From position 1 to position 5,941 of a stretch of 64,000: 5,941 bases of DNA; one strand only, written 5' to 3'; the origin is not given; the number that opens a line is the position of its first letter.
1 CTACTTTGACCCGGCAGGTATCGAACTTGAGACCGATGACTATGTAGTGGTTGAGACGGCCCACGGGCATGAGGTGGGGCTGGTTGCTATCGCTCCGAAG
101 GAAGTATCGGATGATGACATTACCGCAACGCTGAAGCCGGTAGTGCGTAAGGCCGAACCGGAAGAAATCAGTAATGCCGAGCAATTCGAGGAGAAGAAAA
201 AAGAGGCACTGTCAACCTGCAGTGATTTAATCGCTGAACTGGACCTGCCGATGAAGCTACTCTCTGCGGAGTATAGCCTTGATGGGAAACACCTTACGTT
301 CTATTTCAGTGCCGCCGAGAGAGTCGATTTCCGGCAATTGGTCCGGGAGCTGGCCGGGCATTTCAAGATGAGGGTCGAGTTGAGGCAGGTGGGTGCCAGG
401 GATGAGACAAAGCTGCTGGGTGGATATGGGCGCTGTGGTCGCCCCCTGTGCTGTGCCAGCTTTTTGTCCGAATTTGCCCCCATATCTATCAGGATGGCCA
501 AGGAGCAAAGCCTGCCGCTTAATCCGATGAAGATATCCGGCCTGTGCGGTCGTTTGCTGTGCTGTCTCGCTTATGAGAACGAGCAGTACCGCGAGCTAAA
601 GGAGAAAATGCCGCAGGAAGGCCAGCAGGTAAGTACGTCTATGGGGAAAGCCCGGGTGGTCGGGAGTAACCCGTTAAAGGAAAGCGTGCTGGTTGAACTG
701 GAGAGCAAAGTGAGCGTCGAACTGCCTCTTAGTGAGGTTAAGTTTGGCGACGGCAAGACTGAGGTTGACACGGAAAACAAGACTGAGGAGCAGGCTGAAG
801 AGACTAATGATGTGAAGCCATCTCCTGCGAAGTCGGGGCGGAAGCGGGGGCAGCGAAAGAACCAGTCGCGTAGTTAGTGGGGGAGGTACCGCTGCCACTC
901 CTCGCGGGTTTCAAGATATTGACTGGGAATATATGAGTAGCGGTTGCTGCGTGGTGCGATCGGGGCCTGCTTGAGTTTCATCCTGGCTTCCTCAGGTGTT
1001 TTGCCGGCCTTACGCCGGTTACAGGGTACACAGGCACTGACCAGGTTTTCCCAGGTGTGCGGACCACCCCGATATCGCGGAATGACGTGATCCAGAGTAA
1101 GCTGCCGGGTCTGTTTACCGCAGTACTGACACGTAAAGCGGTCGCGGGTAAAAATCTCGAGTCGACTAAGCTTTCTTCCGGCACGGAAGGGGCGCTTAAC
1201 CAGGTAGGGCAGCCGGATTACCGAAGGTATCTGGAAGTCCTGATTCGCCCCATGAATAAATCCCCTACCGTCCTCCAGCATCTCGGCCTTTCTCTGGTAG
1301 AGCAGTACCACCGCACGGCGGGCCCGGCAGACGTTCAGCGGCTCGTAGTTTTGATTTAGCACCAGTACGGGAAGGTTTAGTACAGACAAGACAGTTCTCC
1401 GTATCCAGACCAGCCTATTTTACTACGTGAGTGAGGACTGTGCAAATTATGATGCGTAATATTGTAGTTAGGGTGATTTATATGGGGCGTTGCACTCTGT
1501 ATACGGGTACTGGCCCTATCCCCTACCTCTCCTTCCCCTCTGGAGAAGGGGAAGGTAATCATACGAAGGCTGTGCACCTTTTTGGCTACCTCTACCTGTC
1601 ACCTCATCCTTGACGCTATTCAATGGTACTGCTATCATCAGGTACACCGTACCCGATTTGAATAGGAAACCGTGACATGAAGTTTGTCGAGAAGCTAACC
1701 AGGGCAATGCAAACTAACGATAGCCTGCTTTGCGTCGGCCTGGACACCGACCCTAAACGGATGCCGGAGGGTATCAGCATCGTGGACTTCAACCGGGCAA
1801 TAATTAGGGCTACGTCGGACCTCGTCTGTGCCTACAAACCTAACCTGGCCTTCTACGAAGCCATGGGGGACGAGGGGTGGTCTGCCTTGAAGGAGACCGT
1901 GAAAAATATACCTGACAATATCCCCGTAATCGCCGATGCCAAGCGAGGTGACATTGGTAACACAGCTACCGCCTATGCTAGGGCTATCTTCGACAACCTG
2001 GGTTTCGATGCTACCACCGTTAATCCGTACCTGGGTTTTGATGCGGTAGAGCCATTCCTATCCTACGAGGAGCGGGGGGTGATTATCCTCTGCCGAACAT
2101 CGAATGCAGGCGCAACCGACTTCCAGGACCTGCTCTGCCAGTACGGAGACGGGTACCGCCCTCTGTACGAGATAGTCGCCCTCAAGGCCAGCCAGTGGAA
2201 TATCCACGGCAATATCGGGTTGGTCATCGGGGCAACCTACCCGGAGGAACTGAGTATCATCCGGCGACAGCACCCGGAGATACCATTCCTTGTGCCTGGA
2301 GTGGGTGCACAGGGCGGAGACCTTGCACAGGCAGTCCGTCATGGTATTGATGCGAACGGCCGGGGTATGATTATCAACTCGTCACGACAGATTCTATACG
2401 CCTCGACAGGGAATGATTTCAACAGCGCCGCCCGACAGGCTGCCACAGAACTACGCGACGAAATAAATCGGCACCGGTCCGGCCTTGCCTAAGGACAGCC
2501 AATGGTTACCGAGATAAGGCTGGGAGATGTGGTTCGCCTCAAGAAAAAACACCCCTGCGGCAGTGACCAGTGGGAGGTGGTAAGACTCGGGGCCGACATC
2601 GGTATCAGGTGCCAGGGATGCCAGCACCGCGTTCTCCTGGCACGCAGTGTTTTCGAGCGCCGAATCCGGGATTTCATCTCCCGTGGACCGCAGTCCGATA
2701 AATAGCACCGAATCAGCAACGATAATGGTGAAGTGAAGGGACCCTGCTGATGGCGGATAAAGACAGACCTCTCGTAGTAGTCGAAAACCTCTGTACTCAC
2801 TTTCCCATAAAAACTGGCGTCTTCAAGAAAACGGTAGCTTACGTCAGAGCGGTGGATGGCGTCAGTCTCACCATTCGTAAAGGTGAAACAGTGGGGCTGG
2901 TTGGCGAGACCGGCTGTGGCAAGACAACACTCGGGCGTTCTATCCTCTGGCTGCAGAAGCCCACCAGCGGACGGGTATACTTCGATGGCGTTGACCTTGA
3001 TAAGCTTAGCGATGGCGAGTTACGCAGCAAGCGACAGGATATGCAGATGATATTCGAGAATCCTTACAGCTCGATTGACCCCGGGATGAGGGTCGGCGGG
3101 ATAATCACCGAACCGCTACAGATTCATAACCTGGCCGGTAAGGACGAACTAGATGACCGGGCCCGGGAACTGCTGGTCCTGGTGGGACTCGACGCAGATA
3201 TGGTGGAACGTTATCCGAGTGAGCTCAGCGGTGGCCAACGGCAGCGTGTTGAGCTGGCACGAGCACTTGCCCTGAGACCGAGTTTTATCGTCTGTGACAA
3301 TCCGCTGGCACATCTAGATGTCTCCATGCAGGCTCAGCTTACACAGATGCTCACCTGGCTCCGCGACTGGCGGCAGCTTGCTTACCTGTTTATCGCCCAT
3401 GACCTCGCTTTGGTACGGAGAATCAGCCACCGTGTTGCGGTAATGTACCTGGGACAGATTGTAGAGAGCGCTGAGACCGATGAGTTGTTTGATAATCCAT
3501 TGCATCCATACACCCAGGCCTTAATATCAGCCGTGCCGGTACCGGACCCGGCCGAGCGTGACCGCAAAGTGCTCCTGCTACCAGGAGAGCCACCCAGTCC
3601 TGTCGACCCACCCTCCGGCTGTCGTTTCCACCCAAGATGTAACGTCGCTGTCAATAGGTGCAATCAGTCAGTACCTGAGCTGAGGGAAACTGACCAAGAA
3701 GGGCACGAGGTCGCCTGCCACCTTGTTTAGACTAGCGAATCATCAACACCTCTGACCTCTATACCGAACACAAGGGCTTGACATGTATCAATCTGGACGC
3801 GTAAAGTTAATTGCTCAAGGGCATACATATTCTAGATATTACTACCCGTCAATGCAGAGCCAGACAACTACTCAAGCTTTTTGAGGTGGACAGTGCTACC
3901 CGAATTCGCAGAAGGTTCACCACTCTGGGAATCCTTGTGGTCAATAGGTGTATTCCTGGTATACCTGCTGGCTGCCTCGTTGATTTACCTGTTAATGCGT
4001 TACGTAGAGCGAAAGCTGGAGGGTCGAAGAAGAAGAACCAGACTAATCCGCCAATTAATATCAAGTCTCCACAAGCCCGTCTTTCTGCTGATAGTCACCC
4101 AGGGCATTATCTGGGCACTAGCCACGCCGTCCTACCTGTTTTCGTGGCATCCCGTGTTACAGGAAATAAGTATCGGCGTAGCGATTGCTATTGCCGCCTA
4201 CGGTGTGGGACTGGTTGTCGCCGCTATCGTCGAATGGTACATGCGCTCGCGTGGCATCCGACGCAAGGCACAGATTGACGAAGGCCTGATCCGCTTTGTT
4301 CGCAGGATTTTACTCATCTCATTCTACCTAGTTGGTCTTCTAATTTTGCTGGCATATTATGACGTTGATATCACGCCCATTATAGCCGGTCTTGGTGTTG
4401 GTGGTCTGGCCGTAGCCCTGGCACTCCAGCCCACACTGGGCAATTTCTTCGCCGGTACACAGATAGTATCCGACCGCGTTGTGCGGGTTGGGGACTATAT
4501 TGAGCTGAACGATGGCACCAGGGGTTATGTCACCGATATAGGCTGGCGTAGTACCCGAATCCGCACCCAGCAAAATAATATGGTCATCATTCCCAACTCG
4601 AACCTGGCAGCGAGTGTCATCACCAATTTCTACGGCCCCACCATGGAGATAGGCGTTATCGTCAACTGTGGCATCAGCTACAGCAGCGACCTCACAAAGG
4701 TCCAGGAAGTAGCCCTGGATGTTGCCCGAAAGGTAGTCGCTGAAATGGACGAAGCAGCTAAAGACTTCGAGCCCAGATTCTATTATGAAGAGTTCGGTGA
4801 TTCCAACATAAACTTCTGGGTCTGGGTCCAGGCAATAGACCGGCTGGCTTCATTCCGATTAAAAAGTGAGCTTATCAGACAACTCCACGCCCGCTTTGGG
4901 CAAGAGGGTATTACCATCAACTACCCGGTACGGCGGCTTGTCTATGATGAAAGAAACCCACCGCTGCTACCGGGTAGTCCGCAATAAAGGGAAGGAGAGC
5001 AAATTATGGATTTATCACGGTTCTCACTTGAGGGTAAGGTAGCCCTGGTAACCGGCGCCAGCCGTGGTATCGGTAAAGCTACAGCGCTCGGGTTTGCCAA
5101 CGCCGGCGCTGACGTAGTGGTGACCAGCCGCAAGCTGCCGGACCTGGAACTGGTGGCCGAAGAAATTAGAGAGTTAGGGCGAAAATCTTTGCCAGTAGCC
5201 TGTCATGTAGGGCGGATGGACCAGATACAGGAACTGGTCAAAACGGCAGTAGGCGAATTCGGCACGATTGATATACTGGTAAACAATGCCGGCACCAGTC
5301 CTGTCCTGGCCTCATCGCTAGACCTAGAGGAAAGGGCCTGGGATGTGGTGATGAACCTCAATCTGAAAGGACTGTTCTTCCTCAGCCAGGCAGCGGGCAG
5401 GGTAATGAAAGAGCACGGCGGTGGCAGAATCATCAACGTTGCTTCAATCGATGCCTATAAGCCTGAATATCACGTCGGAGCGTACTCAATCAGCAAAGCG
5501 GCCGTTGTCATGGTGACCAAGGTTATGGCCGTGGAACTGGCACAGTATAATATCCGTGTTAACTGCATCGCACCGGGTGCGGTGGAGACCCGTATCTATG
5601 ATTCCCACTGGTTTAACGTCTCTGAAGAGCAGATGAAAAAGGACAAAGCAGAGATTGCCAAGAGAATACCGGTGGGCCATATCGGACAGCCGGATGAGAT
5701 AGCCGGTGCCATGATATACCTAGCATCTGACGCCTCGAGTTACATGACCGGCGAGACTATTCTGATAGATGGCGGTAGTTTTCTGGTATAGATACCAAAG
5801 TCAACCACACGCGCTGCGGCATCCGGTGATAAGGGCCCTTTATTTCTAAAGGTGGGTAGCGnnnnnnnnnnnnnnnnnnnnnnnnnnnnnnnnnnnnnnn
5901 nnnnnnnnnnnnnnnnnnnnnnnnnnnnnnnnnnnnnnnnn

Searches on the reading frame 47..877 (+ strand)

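Call 79: search_protein_families(library=pfam, proteins=[window:47-877:+], max_evalue=0.00001)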
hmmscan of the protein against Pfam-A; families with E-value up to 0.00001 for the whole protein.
window:47-877:+ (276 aa): 1 family
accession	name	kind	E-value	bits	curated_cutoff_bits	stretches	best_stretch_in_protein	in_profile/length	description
PF04468.17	PSP1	-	2.8e-32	111.3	27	1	30-115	1-86/86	PSP1 C-terminal conserved region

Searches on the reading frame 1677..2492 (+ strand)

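Call 79: search_protein_families(library=pfam, proteins=[window:1677-2492:+], max_evalue=0.00001)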
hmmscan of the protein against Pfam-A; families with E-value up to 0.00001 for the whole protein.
window:1677-2492:+ (271 aa): 1 family
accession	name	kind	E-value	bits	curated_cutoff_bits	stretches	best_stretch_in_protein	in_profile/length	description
PF00215.30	OMPdecase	-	1.4e-31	110.6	27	1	17-243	2-212/221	Orotidine 5'-phosphate decarboxylase / HUMPS family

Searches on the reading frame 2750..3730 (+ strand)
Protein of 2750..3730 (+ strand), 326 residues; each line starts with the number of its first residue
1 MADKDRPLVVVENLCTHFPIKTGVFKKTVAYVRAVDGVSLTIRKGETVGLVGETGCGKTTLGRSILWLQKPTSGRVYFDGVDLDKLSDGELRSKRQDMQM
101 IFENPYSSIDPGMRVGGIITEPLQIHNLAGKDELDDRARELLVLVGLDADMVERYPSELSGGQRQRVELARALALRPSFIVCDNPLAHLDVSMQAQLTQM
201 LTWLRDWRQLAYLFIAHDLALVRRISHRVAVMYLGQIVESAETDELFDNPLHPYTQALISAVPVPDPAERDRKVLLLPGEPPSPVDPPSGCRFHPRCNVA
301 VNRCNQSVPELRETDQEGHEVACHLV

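Call 79: search_protein_families(library=pfam, proteins=[window:2750-3730:+], max_evalue=0.00001)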
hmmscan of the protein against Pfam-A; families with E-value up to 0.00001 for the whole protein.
window:2750-3730:+ (326 aa): 2 families
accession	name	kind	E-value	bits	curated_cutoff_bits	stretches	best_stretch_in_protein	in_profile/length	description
PF00005.33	ABC_tran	-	8.4e-30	104.6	25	1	36-186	2-136/137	ABC transporter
PF08352.17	oligo_HPY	-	6.2e-22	78.2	27.1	1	238-304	1-65/65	Oligopeptide/dipeptide transporter, C-terminal region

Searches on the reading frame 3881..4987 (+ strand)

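Call 79: search_protein_families(library=pfam, proteins=[window:3881-4987:+], max_evalue=0.00001)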
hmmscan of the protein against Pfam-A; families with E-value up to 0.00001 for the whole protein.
window:3881-4987:+ (368 aa): 3 families
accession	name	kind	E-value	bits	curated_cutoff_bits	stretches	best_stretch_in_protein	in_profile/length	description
PF00924.24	MS_channel_2nd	-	1.5e-18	67.1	20.2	1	186-250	3-66/68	Mechanosensitive ion channel, beta-domain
PF21088.3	MS_channel_1st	-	9.1e-08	32.4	23.1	1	143-183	2-42/42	Mechanosensitive ion channel, transmembrane helices 2/3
PF21082.3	MS_channel_3rd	-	4.1e-06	27.6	21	1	260-346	2-88/88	Mechanosensitive ion channel MscS, C-terminal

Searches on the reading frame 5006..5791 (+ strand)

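Call 79: search_protein_families(library=pfam, proteins=[window:5006-5791:+], max_evalue=0.00001)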
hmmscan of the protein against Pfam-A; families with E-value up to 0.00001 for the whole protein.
window:5006-5791:+ (261 aa): 4 families
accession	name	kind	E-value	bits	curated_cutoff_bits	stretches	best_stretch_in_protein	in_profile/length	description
PF13561.12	adh_short_C2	-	2.9e-63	214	27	1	17-257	1-234/236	Enoyl-(Acyl carrier protein) reductase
PF00106.31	adh_short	-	5.5e-58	196.1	26.6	1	11-198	1-187/195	short chain dehydrogenase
PF08659.16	KR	-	1.4e-06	28.8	22.6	1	13-130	3-123/180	KR domain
PF23441.1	SDR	-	1.5e-06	28.3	27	1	165-261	168-258/258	SDR-like rossmann domain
